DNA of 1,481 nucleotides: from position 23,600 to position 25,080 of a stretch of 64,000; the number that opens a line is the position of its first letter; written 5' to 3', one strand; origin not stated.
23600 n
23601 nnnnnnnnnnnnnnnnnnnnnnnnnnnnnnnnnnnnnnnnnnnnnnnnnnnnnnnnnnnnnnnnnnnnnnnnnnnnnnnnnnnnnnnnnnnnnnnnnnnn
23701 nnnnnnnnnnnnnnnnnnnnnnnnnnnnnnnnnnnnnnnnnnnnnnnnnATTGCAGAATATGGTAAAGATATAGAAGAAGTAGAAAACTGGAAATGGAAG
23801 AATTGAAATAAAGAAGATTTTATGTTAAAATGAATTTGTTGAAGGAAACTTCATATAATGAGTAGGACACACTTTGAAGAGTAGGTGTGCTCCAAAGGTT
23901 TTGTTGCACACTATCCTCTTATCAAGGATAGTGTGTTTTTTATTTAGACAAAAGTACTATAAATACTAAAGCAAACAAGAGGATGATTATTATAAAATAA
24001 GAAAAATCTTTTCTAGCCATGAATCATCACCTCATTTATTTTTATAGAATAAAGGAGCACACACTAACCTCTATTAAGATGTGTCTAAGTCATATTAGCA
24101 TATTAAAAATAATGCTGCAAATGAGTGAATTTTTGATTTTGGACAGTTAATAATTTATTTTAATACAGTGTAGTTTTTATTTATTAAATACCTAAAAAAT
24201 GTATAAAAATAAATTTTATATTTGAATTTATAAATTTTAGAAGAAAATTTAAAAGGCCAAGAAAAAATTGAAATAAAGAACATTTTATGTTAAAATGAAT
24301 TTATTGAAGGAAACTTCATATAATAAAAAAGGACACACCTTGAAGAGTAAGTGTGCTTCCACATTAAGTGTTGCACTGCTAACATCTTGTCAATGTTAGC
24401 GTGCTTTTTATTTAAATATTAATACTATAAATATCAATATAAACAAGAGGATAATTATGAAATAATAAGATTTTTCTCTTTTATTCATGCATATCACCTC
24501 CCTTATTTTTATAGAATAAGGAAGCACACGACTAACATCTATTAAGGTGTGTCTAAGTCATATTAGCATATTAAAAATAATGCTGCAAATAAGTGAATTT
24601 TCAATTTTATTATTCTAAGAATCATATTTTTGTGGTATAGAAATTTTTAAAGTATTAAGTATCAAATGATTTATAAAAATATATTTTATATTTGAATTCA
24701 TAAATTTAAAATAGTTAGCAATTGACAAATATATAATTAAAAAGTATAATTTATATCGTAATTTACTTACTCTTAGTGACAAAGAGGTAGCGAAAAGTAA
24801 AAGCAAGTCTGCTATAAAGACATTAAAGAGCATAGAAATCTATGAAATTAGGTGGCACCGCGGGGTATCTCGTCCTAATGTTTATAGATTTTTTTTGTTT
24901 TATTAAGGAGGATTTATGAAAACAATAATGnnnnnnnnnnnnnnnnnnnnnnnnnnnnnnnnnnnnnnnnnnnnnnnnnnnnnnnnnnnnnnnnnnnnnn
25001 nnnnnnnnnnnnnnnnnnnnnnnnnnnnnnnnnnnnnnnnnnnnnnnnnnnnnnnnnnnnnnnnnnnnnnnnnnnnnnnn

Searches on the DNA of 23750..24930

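Call 41: search_rna_families(source=window, start=23750, end=24930, threshold=evalue, max_evalue=10)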
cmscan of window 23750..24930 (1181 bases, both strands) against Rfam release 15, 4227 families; matches with E-value up to 10: 8.
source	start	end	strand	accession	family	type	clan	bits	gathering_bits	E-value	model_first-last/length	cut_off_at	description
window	24728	24880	+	RF00230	T-box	Cis-reg; leader;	-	48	93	3.5e-09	1-219/219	no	T-box leader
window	24318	24414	+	RF02318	TtnuHACA11a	Gene; snRNA; snoRNA; HACA-box;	-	23.9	100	0.14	1-141/141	no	Tetrahymena snoRNA TtnuHACA11a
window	23833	23943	+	RF00515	PyrR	Cis-reg;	-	23.3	54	1.3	1-115/115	no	PyrR binding site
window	23907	23991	-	RF02822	Srn266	Gene; sRNA;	-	19.3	63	2.8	1-112/112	no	Streptococcus RNA 266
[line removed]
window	24744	24780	+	RF01373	CRISPR-DR60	Gene; CRISPR;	-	17.3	45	6.5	1-37/37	no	CRISPR RNA direct repeat element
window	23891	23944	+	RF00110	RybB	Gene; sRNA;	-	14.5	40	6.2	18-79/79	no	RybB RNA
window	24515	24565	-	RF01141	sR18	Gene; snRNA; snoRNA; CD-box;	-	12.7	45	6.2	1-56/56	no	Small nucleolar RNA sR18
